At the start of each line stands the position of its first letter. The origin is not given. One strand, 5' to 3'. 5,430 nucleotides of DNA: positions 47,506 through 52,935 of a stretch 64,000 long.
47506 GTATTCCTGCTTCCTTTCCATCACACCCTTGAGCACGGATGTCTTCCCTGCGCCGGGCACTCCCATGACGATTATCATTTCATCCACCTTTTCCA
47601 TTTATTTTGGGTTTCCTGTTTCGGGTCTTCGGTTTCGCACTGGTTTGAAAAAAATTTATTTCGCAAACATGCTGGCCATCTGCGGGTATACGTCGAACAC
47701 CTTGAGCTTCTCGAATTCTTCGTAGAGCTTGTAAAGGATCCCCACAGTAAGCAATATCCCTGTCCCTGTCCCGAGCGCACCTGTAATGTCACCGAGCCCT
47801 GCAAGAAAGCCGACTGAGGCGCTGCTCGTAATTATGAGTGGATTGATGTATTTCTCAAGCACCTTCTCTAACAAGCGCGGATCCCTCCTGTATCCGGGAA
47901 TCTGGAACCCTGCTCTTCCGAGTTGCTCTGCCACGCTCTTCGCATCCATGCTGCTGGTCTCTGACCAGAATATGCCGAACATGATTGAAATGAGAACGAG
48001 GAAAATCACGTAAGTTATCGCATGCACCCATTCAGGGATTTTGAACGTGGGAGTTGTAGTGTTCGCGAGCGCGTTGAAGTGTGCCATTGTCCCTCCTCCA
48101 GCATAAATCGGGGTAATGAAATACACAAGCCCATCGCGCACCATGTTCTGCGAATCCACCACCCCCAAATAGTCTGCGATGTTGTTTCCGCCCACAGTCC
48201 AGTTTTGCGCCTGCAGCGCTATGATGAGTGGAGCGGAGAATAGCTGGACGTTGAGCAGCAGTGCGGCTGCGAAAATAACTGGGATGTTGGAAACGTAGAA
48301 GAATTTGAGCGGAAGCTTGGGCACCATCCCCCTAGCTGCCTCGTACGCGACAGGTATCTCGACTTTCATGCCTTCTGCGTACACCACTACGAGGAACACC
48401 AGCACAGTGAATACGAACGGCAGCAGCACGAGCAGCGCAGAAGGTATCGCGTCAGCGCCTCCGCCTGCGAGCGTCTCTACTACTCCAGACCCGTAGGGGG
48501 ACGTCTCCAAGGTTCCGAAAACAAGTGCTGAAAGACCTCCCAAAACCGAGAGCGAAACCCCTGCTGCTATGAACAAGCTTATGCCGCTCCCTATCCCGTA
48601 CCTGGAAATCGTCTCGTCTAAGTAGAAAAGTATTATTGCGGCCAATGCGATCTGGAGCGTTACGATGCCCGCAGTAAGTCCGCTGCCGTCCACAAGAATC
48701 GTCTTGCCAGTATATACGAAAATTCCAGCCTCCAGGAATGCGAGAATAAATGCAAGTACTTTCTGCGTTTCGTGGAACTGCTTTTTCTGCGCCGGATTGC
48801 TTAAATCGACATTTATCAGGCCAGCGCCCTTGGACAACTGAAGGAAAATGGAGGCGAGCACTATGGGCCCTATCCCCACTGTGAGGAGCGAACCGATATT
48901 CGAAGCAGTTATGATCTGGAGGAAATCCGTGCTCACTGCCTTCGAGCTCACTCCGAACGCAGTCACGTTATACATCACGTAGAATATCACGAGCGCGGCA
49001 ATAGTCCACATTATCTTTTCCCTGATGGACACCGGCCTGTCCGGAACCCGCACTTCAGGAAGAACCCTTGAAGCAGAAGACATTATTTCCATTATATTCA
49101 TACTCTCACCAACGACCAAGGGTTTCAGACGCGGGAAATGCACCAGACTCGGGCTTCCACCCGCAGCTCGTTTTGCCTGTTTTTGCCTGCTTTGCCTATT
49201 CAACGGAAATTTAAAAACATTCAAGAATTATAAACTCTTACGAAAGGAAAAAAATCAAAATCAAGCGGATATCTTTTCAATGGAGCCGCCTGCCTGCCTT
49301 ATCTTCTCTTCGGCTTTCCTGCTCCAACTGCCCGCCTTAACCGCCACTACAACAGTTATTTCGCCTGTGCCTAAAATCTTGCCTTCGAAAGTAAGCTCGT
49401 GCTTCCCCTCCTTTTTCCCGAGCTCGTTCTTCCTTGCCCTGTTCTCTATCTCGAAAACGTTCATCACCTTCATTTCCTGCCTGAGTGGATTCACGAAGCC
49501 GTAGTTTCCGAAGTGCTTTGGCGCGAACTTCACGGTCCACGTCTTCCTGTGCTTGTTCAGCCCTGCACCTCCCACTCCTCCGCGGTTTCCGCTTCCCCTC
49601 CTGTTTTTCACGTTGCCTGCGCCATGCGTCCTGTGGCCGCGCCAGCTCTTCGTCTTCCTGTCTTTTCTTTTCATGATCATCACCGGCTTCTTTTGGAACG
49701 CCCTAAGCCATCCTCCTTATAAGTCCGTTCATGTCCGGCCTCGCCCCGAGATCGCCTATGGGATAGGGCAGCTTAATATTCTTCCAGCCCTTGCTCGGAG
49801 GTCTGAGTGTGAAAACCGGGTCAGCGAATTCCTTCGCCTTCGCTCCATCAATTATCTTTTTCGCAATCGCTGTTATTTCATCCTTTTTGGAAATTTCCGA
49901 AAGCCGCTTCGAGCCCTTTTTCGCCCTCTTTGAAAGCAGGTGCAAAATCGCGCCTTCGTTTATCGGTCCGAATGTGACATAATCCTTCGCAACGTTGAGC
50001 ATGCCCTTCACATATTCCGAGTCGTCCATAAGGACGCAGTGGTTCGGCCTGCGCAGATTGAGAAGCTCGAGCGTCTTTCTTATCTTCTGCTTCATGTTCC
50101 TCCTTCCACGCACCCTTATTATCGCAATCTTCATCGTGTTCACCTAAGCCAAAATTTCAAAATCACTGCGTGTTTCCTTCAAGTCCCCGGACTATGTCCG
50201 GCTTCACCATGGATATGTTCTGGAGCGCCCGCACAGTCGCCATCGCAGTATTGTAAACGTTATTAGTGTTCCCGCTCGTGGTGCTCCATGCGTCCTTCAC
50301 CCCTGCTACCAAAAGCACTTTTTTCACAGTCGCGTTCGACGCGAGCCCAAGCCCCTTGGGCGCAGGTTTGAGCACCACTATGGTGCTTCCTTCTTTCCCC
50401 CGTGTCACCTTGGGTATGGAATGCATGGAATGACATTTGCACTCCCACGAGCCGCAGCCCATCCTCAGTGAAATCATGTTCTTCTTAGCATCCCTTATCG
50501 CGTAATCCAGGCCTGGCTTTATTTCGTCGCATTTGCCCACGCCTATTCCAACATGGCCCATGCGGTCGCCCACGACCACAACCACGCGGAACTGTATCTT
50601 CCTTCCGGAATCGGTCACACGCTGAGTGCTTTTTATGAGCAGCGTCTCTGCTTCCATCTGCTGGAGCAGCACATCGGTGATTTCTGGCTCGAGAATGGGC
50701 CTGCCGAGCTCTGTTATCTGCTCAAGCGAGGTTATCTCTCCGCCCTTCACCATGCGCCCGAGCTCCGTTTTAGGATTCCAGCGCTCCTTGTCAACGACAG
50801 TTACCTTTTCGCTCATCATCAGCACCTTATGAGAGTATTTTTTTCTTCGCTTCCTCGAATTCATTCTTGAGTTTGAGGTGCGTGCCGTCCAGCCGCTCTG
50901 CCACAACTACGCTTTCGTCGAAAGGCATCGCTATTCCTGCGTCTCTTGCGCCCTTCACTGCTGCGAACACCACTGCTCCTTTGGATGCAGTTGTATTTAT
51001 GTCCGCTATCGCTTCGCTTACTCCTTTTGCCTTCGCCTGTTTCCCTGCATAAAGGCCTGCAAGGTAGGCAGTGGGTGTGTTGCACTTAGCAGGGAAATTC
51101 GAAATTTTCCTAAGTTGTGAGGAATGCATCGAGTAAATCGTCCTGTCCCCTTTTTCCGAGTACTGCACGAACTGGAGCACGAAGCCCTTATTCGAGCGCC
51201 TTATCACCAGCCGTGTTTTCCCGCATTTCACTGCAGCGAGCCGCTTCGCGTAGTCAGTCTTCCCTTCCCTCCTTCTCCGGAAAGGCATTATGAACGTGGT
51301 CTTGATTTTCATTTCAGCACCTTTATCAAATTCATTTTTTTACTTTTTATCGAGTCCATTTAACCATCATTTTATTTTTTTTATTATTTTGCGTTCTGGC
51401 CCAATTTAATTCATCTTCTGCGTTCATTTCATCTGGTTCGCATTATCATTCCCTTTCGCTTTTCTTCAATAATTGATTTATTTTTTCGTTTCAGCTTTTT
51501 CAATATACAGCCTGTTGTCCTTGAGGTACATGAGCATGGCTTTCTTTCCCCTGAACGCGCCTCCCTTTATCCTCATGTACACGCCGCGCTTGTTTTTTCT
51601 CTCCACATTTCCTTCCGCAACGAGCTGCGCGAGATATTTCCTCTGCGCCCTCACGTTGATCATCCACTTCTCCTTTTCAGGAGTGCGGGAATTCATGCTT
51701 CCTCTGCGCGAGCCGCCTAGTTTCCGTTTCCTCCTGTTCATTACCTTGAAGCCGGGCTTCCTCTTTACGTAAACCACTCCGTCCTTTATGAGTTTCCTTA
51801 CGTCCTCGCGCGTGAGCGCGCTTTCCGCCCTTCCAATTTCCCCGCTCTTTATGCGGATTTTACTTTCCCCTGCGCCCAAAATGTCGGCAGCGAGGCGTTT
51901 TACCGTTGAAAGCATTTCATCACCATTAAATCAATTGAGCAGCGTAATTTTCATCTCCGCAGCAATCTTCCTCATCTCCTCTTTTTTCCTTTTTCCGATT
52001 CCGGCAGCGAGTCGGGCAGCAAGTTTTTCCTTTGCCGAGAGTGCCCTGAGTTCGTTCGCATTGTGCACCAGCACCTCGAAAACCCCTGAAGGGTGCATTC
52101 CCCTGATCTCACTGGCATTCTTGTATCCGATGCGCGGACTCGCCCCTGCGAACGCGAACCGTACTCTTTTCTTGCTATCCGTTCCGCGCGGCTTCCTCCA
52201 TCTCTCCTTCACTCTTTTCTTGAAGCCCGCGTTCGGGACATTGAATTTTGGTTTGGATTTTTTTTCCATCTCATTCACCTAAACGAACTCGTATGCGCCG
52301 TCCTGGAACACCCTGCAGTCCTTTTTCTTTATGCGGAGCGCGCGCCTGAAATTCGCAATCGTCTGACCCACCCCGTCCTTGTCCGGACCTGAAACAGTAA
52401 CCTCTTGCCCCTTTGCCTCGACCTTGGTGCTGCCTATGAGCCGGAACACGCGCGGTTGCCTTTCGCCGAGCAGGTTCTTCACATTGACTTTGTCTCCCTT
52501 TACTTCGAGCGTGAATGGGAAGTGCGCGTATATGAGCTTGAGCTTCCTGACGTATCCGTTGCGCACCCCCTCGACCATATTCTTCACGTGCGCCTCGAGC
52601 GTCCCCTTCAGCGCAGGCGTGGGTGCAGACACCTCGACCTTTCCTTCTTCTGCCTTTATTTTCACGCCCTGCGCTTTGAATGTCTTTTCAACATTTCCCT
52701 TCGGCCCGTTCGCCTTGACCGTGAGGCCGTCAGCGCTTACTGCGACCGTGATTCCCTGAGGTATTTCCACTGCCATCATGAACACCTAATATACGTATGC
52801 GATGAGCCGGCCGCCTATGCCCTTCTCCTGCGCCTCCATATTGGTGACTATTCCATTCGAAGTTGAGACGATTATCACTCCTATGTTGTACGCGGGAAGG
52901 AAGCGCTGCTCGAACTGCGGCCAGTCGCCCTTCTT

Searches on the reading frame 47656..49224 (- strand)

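Call 31: search_protein_families(library=pfam, proteins=[window:47656-49224:-], max_evalue=0.001)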
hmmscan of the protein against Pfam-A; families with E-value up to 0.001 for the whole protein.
window:47656-49224:- (522 aa): 1 family
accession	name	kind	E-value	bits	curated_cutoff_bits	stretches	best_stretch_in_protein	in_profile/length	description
PF00344.25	SecY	-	7.2e-61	206.6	32.2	1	112-501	1-306/306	SecY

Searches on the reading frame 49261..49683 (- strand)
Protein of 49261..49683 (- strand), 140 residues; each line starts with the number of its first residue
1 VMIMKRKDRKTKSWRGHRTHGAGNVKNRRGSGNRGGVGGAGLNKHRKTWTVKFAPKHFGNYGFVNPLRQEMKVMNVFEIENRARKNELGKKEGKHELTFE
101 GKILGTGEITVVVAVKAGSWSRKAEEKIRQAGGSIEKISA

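Call 66: search_protein_families(library=pfam, proteins=[window:49261-49683:-], max_evalue=0.01)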
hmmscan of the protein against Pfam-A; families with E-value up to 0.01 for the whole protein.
window:49261-49683:- (140 aa): 1 family
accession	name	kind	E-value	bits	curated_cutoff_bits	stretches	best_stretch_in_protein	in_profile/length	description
PF00828.25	Ribosomal_L27A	-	6.8e-08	33.3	21.5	1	102-136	38-72/72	Ribosomal proteins 50S-L15, 50S-L18e, 60S-L27A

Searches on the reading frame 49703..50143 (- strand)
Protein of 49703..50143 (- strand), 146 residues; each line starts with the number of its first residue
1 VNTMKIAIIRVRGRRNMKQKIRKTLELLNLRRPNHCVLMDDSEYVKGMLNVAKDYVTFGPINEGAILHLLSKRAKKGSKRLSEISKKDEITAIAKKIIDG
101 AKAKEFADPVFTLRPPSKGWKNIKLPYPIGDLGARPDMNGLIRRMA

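Call 66: search_protein_families(library=pfam, proteins=[window:49703-50143:-], max_evalue=0.01)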
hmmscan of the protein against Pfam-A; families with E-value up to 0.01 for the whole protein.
window:49703-50143:- (146 aa): 1 family
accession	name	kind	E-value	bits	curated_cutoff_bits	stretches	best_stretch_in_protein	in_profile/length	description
PF00327.25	Ribosomal_L30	-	5e-14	52.3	23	1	6-56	1-51/51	Ribosomal protein L30p/L7e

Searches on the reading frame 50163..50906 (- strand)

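Call 31: search_protein_families(library=pfam, proteins=[window:50163-50906:-], max_evalue=0.001)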
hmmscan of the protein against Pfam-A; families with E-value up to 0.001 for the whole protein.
window:50163-50906:- (247 aa): 2 families
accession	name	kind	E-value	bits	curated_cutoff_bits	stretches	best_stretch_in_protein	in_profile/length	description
PF00333.26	Ribosomal_S5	-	2.4e-19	69.6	27.1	1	85-146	2-63/65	Ribosomal protein S5, N-terminal domain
PF03719.21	Ribosomal_S5_C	-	5.9e-18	64.5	21.5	1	170-235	1-65/71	Ribosomal protein S5, C-terminal domain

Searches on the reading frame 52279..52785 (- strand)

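Call 66: search_protein_families(library=pfam, proteins=[window:52279-52785:-], max_evalue=0.01)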
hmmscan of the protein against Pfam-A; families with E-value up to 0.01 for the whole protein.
window:52279-52785:- (168 aa): 2 families
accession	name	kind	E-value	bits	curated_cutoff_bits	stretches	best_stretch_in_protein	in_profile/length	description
PF00347.28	Ribosomal_L6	-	2e-16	60.9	27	2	93-163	5-80/80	Ribosomal protein L6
PF18563.6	TubC_N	-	0.0069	16.9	26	0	36-68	8-40/52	TubC N-terminal docking domain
